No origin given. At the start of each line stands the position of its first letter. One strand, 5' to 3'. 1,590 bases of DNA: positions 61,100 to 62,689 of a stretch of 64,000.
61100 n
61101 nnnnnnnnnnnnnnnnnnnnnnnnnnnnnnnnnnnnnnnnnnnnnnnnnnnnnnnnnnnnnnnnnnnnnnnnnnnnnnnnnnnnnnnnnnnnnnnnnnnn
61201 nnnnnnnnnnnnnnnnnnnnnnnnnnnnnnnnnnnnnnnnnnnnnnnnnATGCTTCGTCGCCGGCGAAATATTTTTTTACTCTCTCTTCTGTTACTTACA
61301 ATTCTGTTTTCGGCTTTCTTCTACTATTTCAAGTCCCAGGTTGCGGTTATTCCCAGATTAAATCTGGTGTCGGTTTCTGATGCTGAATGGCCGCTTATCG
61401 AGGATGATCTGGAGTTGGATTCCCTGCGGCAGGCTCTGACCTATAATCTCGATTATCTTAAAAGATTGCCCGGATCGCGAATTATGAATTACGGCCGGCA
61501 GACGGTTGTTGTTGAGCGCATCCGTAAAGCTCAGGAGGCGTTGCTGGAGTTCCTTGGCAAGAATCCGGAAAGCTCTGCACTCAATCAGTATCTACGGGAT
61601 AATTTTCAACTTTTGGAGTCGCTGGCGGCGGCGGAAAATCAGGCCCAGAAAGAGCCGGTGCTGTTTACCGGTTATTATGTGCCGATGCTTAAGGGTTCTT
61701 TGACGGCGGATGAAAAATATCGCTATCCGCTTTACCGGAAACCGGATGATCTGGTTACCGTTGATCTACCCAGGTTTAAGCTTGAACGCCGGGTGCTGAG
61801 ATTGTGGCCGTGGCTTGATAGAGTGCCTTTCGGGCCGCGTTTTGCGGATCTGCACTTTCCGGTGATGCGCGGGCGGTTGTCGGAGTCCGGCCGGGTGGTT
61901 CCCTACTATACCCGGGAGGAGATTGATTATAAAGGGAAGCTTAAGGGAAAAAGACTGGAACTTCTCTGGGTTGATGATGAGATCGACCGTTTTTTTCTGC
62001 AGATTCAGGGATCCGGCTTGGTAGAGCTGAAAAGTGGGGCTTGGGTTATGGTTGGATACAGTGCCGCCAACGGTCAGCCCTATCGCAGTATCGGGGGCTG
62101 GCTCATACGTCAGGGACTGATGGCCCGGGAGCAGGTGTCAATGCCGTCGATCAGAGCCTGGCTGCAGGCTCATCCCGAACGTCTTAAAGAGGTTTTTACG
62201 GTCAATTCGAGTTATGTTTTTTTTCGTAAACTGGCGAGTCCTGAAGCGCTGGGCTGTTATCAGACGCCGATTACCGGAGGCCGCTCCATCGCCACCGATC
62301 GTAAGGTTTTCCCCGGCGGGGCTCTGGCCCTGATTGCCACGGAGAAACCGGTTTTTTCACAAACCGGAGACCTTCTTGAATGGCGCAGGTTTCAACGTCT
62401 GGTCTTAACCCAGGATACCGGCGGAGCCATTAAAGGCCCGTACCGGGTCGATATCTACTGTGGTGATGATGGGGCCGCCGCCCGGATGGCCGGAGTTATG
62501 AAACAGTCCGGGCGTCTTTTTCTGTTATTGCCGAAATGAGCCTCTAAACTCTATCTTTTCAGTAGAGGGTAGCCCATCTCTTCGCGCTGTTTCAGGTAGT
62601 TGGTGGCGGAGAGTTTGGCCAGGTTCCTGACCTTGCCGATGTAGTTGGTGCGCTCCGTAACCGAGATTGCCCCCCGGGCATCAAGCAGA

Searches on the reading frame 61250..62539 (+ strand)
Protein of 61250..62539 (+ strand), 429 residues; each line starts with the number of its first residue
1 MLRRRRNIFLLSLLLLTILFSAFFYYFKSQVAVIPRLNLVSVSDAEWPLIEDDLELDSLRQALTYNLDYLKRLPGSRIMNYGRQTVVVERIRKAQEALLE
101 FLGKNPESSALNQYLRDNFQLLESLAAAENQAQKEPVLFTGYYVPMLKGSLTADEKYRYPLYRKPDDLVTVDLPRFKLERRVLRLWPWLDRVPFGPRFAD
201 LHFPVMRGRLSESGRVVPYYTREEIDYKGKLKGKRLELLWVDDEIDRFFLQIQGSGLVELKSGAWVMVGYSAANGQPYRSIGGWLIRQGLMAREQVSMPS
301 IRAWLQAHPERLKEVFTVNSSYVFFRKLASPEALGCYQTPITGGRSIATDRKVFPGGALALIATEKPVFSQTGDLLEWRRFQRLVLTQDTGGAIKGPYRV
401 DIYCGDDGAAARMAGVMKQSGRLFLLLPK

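Call 71: search_protein_families(library=pfam, proteins=[window:61250-62539:+], max_evalue=1e-8)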
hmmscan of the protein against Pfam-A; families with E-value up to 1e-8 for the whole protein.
window:61250-62539:+ (429 aa): 2 families
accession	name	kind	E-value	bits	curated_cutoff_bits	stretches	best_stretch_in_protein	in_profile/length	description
PF03562.22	MltA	-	2.1e-56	190.9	24.3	1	138-326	1-163/163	MltA specific insert domain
PF06725.17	3D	-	5.1e-18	65.5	23.8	1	345-426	1-71/72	3D domain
